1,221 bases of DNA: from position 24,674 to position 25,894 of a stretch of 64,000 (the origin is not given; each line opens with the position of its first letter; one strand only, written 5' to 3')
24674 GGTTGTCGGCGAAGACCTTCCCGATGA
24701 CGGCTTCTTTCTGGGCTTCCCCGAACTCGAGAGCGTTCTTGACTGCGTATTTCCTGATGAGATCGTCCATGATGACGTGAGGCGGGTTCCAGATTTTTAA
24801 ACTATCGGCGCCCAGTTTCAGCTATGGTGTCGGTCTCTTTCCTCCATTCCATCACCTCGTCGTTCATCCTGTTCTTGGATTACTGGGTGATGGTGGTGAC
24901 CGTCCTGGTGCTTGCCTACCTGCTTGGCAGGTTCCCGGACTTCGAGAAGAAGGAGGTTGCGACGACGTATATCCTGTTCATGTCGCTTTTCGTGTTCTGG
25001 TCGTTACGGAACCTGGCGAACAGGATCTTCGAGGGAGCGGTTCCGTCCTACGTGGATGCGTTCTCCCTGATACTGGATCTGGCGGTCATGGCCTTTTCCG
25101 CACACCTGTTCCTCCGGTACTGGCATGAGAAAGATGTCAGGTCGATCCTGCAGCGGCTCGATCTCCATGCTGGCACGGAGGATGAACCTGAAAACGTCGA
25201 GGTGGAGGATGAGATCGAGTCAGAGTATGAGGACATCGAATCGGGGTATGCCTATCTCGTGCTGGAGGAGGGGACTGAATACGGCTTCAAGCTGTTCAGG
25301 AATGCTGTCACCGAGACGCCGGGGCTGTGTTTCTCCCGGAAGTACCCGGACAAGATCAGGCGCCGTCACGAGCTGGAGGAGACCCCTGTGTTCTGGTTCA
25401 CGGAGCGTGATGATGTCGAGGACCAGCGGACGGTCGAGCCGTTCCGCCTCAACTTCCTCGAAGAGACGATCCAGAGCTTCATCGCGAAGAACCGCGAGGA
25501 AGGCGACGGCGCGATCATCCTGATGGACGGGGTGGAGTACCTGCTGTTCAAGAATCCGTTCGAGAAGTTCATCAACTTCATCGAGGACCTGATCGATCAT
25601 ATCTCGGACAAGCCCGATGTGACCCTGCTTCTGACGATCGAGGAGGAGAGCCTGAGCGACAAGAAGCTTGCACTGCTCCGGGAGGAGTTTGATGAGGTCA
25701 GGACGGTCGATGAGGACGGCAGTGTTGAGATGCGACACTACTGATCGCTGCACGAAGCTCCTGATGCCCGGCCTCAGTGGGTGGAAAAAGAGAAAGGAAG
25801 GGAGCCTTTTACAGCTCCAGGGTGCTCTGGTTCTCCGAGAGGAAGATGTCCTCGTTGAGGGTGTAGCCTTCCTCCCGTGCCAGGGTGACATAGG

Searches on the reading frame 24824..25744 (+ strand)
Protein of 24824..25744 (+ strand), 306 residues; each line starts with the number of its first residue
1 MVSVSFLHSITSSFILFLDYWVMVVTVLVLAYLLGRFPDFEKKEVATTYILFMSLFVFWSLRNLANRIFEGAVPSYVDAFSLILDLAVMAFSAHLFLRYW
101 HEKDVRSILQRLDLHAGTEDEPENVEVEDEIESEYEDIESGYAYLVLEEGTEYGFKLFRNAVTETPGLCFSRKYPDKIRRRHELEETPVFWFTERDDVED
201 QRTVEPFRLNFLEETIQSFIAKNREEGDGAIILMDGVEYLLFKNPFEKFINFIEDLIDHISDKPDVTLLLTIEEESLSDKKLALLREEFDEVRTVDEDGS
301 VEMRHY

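Call 80: search_protein_families(library=pfam, proteins=[window:24824-25744:+], max_evalue=0.01)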
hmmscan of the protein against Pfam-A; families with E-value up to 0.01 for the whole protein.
window:24824-25744:+ (306 aa): 2 families
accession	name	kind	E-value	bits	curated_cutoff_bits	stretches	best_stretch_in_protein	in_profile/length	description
PF05763.18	DUF835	-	1.5e-25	90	33.1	1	150-289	4-136/136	Protein of unknown function (DUF835)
PF23365.1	DUF7090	-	0.0026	18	27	1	212-303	103-190/192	Family of unknown function (DUF7090)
